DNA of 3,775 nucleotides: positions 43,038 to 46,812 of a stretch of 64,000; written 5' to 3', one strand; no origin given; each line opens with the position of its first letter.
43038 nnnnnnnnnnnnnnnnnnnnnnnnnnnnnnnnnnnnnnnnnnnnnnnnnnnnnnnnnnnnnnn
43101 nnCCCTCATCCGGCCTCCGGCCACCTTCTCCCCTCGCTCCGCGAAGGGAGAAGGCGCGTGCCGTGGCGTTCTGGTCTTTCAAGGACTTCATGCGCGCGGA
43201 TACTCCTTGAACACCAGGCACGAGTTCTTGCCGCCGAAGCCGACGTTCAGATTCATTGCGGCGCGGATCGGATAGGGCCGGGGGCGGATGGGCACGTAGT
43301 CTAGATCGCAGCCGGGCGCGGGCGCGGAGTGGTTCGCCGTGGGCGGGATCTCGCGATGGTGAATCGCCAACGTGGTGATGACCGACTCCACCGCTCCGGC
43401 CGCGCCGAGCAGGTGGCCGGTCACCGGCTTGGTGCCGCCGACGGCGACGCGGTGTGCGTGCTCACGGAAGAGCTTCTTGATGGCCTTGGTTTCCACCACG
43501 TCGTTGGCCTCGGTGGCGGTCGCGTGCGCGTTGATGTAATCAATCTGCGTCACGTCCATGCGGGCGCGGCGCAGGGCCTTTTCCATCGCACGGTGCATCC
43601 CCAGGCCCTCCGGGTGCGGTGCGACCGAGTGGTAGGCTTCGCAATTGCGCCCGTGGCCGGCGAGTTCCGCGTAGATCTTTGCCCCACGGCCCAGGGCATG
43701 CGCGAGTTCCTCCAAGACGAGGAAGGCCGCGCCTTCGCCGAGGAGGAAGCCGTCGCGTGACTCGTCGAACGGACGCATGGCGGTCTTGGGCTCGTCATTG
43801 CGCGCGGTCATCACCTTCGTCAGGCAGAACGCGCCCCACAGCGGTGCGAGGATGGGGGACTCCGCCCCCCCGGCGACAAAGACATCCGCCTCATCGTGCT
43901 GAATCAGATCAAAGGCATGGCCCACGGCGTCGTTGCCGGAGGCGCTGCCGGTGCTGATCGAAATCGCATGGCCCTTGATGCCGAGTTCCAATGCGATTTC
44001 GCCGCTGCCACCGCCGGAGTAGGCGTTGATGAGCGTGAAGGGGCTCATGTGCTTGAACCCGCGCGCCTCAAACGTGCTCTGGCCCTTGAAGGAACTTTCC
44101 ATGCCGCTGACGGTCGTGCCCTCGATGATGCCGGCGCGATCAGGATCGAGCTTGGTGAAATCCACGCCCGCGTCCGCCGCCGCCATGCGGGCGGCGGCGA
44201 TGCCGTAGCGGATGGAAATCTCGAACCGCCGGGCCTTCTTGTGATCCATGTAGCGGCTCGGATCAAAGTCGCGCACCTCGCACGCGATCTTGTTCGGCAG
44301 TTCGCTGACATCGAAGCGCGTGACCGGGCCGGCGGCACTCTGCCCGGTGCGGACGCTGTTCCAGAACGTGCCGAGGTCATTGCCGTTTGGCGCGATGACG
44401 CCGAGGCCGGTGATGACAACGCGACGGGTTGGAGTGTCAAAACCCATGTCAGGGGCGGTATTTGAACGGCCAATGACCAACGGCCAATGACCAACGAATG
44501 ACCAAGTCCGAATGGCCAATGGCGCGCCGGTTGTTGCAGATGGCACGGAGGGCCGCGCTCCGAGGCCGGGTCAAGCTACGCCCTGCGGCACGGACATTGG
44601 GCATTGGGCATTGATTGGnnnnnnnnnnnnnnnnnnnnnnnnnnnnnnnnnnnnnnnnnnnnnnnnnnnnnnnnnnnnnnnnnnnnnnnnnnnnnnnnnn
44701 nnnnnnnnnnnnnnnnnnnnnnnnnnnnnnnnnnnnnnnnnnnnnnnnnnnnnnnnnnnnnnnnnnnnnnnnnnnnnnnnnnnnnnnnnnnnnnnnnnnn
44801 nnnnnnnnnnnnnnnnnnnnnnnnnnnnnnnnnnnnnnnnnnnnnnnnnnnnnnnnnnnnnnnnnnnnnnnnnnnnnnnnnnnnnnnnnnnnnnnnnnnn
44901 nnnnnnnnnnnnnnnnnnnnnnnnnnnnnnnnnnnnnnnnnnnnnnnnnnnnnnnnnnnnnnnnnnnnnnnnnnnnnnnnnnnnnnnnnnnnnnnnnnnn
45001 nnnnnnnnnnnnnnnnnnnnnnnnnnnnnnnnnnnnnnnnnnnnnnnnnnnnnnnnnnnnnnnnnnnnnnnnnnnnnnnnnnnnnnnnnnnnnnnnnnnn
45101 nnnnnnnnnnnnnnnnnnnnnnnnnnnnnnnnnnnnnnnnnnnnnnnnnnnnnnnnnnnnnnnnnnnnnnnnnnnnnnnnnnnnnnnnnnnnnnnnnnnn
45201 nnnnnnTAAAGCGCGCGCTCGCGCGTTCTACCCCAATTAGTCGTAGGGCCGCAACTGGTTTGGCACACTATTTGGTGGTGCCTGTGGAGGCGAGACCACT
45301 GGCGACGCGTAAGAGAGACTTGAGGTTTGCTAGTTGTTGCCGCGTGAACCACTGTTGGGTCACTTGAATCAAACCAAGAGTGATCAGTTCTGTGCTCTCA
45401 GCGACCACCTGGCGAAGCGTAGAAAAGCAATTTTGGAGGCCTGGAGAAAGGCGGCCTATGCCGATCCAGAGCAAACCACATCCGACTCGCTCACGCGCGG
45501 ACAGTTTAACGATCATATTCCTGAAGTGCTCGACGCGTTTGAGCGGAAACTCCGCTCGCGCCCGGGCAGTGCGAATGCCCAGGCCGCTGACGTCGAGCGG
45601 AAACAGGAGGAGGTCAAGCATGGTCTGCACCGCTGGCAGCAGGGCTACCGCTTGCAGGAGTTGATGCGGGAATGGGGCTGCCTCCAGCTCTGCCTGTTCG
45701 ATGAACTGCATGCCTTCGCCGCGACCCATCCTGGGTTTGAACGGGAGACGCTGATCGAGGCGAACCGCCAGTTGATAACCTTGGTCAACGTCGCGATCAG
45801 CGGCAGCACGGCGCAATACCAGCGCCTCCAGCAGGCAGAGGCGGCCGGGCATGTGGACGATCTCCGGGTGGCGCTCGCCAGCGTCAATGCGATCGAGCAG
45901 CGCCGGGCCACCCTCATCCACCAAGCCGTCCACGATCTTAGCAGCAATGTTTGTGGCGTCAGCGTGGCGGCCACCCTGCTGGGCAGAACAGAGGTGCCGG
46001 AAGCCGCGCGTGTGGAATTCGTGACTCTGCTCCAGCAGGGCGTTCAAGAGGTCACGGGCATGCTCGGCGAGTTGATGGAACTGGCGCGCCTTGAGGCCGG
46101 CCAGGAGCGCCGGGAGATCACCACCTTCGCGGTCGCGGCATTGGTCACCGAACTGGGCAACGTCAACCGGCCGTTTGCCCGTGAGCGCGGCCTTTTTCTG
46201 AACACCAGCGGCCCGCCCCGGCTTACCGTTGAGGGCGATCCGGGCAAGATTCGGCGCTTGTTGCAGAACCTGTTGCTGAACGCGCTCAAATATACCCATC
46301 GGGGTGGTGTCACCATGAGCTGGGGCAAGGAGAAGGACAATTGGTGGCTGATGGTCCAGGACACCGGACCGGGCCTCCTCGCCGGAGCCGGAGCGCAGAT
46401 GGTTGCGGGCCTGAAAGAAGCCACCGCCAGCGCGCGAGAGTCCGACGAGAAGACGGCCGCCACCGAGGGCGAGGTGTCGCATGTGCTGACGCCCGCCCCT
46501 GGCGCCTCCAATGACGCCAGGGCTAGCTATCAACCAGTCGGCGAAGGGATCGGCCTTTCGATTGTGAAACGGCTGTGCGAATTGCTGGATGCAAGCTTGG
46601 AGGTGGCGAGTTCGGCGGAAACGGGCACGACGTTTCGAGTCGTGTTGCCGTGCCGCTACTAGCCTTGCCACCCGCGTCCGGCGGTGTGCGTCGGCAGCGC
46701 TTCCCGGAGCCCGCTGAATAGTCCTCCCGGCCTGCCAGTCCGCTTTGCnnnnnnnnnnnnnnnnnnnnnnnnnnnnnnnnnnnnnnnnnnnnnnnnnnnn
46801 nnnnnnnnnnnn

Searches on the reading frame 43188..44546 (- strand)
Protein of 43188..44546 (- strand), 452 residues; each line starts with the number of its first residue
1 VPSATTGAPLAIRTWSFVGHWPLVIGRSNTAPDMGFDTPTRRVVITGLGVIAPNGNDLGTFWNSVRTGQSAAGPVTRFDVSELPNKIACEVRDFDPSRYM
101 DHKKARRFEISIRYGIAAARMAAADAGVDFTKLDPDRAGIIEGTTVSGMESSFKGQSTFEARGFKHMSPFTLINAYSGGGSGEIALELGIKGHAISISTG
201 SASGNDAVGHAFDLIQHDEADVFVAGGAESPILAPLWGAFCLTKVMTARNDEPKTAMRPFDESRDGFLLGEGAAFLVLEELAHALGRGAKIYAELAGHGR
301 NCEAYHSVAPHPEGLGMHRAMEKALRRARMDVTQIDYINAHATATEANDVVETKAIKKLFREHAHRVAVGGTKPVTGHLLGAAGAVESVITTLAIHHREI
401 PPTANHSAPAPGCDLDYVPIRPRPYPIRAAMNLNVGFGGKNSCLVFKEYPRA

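Call 43: search_protein_families(library=pfam, proteins=[window:43188-44546:-], max_evalue=0.0001)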
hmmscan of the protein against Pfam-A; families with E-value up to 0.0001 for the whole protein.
window:43188-44546:- (452 aa): 3 families
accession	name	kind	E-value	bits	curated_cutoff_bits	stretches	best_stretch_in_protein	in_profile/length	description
PF00109.32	ketoacyl-synt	-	5.3e-41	141.3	20.8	1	41-284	2-252/252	Beta-ketoacyl synthase, N-terminal domain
PF02801.28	Ketoacyl-synt_C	-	1.9e-34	118.7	20.8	1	292-405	1-117/119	Beta-ketoacyl synthase, C-terminal domain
PF00108.29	Thiolase_N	-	8.4e-05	22.5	26.4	0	184-230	66-114/260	Thiolase, N-terminal domain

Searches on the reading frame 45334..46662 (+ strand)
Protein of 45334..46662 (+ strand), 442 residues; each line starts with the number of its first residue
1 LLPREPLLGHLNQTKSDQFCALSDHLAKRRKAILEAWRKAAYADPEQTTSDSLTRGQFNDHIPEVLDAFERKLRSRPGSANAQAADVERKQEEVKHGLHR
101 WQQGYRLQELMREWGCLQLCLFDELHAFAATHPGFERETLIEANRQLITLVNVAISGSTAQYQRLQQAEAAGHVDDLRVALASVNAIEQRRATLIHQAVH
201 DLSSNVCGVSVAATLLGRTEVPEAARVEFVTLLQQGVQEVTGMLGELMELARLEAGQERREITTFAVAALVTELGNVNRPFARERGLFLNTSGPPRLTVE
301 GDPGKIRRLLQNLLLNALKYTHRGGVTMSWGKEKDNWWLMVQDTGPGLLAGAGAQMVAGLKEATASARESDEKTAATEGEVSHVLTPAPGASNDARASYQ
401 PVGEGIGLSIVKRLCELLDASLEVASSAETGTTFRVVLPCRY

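Call 43: search_protein_families(library=pfam, proteins=[window:45334-46662:+], max_evalue=0.0001)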
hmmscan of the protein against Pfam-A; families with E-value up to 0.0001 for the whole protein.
window:45334-46662:+ (442 aa): 2 families
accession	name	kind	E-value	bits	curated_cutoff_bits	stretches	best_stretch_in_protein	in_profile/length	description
PF02518.31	HATPase_c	-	1.1e-15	58.4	26.4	1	301-440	1-109/111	Histidine kinase-, DNA gyrase B-, and HSP90-like ATPase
PF14361.12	RsbRD_N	-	1.7e-07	32.3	24.3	1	22-124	1-102/104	RsbT co-antagonist protein rsbRD N-terminal domain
